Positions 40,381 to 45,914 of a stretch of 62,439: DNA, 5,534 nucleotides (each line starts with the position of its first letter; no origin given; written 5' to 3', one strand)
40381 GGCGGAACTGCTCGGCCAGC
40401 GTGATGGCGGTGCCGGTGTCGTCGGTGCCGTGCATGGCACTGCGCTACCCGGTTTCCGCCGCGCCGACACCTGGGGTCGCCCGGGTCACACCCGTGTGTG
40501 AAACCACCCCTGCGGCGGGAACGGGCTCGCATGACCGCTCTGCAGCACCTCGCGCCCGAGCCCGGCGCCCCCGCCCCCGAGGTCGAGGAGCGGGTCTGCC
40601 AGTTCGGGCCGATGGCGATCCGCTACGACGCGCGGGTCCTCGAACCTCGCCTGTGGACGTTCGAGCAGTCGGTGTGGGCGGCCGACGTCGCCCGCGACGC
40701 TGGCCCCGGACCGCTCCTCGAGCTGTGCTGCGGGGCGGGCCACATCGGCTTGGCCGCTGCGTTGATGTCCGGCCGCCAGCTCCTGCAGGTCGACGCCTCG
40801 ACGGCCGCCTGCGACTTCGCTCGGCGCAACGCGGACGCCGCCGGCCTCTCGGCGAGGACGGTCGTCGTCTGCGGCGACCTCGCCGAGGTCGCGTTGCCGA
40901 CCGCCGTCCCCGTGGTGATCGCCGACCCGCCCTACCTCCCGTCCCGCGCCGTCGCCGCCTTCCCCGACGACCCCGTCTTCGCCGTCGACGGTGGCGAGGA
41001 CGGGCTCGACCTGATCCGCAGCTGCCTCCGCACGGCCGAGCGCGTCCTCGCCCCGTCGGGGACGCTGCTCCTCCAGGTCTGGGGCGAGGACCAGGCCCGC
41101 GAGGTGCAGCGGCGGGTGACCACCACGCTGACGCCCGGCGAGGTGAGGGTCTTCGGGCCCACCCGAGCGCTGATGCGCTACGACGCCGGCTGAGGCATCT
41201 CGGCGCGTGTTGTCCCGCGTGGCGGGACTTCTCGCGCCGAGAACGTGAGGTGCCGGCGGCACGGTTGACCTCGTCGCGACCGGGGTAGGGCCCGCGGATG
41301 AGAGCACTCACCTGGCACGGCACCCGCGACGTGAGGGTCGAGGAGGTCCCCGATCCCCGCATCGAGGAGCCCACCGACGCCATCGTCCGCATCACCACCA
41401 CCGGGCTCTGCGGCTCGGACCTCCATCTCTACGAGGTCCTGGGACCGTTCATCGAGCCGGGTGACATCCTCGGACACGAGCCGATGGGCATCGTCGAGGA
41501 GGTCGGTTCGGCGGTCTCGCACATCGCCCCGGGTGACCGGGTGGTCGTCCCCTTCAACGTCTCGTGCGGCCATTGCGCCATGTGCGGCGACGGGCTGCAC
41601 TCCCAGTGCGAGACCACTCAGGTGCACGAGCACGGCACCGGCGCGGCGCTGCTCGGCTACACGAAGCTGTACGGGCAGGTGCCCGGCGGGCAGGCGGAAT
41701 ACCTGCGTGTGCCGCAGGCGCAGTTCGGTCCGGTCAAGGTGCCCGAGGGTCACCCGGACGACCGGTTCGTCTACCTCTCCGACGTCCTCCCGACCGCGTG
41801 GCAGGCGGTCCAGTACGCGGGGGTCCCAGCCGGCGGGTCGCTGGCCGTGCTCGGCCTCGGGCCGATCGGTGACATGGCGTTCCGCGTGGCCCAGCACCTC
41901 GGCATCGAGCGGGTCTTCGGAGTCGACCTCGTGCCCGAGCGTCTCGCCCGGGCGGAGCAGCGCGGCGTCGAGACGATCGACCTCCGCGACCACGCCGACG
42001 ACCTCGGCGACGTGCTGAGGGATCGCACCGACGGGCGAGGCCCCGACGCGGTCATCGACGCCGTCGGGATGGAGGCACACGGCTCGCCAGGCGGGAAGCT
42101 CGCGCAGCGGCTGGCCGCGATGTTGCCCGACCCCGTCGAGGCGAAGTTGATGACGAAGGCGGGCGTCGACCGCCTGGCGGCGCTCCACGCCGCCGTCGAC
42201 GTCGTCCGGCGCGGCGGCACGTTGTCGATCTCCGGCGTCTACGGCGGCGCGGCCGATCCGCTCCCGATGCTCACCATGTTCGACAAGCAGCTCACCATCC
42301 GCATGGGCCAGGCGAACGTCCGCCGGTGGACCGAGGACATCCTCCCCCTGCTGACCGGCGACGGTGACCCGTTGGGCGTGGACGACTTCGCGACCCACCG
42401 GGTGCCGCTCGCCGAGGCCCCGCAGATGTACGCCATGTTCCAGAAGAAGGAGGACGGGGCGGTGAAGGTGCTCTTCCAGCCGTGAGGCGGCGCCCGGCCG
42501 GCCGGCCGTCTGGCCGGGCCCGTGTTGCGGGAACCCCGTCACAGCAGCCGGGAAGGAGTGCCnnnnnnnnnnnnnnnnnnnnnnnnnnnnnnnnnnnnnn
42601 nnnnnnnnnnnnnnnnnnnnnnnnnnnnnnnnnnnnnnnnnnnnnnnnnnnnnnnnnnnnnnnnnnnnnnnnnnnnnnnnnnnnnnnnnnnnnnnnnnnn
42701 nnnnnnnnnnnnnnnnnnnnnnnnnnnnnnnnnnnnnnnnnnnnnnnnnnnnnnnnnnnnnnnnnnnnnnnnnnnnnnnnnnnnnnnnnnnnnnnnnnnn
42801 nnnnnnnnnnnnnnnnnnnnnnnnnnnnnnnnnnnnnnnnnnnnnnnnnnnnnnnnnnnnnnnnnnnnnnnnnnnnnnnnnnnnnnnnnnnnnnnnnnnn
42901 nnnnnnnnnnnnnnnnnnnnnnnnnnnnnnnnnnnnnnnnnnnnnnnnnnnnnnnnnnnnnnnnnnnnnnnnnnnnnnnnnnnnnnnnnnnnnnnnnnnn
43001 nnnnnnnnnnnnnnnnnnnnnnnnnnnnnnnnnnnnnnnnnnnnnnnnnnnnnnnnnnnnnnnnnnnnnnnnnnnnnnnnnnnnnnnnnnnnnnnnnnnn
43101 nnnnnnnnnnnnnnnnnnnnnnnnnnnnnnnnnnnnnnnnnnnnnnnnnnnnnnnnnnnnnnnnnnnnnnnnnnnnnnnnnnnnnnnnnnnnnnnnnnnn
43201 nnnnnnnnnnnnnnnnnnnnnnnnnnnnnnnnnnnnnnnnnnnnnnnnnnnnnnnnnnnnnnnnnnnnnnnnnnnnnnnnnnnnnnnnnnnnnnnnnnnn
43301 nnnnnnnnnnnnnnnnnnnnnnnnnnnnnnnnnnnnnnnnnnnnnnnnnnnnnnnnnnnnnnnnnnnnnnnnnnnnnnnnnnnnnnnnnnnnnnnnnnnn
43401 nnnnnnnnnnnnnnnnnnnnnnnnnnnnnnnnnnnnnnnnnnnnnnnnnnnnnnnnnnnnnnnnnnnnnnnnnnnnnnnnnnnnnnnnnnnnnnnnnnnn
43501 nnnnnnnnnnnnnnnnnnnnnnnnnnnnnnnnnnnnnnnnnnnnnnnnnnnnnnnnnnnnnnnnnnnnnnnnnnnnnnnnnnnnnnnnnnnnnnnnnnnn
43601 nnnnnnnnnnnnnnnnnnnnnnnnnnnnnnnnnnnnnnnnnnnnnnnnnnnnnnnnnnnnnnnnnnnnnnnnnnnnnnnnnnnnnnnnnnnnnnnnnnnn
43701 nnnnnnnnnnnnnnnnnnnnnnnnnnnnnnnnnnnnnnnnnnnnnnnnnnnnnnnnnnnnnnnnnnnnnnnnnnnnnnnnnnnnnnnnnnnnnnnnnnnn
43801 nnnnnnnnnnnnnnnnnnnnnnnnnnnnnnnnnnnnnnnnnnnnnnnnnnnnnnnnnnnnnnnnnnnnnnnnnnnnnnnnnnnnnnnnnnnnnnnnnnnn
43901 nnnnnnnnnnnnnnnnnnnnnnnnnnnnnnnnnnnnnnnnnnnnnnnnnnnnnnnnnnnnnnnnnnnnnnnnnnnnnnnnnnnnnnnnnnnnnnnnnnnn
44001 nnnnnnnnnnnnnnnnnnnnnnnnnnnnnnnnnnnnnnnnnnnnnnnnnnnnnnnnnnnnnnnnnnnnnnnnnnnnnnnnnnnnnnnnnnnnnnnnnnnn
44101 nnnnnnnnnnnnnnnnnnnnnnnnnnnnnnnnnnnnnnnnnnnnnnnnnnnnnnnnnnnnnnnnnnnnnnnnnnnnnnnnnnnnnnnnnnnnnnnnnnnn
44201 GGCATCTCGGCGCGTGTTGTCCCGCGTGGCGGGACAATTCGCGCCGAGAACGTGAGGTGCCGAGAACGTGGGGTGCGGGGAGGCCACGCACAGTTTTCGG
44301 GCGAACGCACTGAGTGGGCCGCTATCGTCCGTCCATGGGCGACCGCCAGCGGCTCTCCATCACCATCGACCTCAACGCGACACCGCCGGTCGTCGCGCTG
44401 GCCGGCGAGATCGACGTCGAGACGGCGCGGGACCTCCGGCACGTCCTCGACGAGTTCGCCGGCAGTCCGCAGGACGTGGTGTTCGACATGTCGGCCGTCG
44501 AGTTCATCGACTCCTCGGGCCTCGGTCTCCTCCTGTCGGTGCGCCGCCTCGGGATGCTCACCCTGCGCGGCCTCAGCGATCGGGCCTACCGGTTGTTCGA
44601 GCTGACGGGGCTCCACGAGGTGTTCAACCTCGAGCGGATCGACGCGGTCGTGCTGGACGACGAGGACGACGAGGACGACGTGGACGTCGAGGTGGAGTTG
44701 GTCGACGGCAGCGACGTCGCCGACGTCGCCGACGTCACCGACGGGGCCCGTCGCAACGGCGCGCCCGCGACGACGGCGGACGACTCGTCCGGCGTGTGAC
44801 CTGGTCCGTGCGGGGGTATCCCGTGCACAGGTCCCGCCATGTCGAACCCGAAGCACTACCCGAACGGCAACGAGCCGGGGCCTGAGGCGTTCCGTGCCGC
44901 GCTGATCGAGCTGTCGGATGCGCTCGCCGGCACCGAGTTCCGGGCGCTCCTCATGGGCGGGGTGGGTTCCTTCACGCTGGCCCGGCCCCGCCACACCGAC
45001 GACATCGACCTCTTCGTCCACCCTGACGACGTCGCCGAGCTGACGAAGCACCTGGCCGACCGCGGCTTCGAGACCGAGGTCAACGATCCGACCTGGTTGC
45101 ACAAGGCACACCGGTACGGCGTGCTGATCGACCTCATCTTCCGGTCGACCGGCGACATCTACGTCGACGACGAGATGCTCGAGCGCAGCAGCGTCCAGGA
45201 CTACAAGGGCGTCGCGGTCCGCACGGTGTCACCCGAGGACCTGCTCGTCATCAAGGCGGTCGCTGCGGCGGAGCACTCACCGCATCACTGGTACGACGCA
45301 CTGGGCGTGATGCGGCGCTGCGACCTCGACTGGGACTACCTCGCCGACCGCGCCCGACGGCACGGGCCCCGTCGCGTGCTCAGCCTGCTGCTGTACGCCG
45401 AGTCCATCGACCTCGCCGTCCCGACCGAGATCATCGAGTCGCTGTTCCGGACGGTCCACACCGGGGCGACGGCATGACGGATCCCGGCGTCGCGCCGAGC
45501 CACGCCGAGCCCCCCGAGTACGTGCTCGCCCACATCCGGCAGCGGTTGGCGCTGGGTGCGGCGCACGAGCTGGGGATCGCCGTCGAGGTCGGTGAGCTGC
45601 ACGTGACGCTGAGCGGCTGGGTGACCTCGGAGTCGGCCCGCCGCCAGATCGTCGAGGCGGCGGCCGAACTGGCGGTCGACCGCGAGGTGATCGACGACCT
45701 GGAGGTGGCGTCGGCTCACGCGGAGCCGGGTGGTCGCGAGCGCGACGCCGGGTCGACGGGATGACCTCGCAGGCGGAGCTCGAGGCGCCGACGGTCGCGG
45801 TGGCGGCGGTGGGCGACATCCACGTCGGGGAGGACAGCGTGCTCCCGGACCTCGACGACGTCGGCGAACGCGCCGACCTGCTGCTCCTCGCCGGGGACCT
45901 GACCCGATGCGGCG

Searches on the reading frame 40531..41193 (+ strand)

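Call 8: search_protein_families(library=pfam, proteins=[window:40531-41193:+], max_evalue=0.001)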
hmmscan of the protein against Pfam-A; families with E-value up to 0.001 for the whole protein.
window:40531-41193:+ (220 aa): 6 families
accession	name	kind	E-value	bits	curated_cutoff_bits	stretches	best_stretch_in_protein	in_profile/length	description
PF05175.20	MTS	-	1.2e-08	35.3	23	1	62-136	35-109/170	Methyltransferase small domain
PF13649.12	Methyltransf_25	-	1.3e-06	29.4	27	1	63-129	2-68/97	Methyltransferase domain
PF01170.24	UPF0020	-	2.5e-05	24.5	22.3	1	84-136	79-132/197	RMKL-like, methyltransferase domain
PF08241.18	Methyltransf_11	-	4.6e-05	24.4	21.2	0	63-124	1-58/95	Methyltransferase domain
PF13847.12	Methyltransf_31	-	6.1e-05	23.2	27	1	62-182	7-110/145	Methyltransferase domain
PF03602.21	Cons_hypoth95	-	0.00016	21.8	24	1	61-138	44-126/182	Conserved hypothetical protein 95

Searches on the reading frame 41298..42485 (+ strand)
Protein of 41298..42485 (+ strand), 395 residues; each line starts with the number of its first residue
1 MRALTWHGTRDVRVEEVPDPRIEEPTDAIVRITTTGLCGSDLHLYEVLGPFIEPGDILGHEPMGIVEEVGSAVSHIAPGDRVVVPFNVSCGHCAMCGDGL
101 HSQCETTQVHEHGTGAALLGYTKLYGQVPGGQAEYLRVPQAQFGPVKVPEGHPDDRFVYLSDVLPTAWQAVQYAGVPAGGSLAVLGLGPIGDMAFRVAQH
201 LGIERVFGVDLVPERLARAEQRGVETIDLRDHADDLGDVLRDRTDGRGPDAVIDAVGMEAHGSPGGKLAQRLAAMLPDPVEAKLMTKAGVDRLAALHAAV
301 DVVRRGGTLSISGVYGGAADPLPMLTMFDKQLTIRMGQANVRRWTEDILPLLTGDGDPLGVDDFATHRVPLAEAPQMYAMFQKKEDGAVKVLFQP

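Call 8: search_protein_families(library=pfam, proteins=[window:41298-42485:+], max_evalue=0.001)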
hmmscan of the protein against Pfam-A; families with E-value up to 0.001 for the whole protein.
window:41298-42485:+ (395 aa): 2 families
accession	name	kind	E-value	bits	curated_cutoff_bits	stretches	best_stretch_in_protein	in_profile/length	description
PF08240.17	ADH_N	-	9.5e-24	84.1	23.5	1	25-145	2-101/104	Alcohol dehydrogenase GroES-like domain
PF00107.32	ADH_zinc_N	-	3.7e-15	56.5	31.8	1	189-258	1-68/129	Zinc-binding dehydrogenase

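Call 64: search_protein_families(library=ncbifam, proteins=[window:41298-42485:+], max_evalue=1e-10)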
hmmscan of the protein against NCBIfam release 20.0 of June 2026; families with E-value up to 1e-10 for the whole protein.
window:41298-42485:+ (395 aa): 17 families
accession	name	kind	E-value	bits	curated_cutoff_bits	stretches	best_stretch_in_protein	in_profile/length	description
TIGR02819.1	fdhA_non_GSH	equivalog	3.7e-44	150.9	636.95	1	2-281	4-290/397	formaldehyde dehydrogenase, glutathione-independent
NF041097.1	keto_inos_dh_IolM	equivalog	3.7e-34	118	450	1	10-262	38-293/389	scyllo-inosose 3-dehydrogenase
TIGR03989.1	Rxyl_3153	subfamily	1.8e-29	103.1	440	1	5-258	7-264/370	NDMA-dependent alcohol dehydrogenase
NF003808.0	PRK05396.1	equivalog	3.5e-28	98.4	380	1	10-259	11-243/341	L-threonine 3-dehydrogenase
TIGR03451.1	mycoS_dep_FDH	equivalog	8.4e-28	97.2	512.9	1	17-259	21-256/358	S-(hydroxymethyl)mycothiol dehydrogenase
TIGR00692.1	tdh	equivalog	8.6e-28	97.3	458.35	1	12-258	11-240/340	L-threonine 3-dehydrogenase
TIGR03366.1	HpnZ_proposed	hypoth_equivalog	9.2e-28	97.3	328.1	1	26-260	6-234/315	putative phosphonate catabolism associated alcohol dehydrogenase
NF006940.0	PRK09422.1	equivalog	3.2e-25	88.8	344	1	3-260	3-242/338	alcohol dehydrogenase AdhP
NF007642.0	PRK10309.1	equivalog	1.1e-23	84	550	1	1-242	1-226/347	galactitol-1-phosphate 5-dehydrogenase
NF007489.0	PRK10083.1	equivalog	1.2e-23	83.7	376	1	14-257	14-237/339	Zn-dependent oxidoreductase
NF007375.0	PRK09880.1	equivalog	1.1e-21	77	469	1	7-227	11-218/344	L-idonate 5-dehydrogenase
TIGR02818.1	adh_III_F_hyde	equivalog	1.1e-20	74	543.95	1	3-257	5-264/368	S-(hydroxymethyl)glutathione dehydrogenase/class III alcohol dehydrogenase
NF010344.0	PRK13771.1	subfamily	7.4e-19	67.9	349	1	9-221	9-205/334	putative alcohol dehydrogenase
NF041172.1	AcrlCoa_red_Thmprot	equivalog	1e-17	64.1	500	1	2-258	2-236/334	acryloyl-CoA reductase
TIGR03201.1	dearomat_had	equivalog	7.8e-14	51.5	338.65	1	26-242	24-231/349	6-hydroxycyclohex-1-ene-1-carbonyl-CoA dehydrogenase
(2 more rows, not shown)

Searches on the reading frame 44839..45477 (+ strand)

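Call 8: search_protein_families(library=pfam, proteins=[window:44839-45477:+], max_evalue=0.001)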
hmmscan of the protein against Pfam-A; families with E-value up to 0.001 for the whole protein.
window:44839-45477:+ (212 aa): 4 families
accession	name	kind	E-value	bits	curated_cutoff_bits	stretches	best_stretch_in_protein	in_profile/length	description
PF09970.15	DUF2204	-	3.5e-15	56.5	20.3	1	21-146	4-136/181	Nucleotidyl transferase of unknown function (DUF2204)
PF14907.12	NTP_transf_5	-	8.6e-15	55.4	31.2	1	18-186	56-242/249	Uncharacterised nucleotidyltransferase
PF19502.5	DUF6036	-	0.0002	21.6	23.6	1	43-170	28-131/164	Nucleotidyltransferase of unknown function (DUF6036)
PF08843.17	AbiEii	-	0.00041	20.8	22.5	0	49-177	30-187/238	Nucleotidyl transferase AbiEii toxin, Type IV TA system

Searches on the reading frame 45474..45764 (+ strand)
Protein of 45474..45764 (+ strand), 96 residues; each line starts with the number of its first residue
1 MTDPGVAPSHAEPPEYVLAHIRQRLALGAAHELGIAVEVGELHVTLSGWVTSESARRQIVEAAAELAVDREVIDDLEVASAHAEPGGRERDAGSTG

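Call 8: search_protein_families(library=pfam, proteins=[window:45474-45764:+], max_evalue=0.001)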
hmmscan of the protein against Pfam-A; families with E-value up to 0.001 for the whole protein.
window:45474-45764:+ (96 aa): 1 family
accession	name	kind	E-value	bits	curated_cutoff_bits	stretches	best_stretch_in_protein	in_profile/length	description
PF04972.22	BON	-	1.5e-09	38.4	27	1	20-79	8-68/69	BON domain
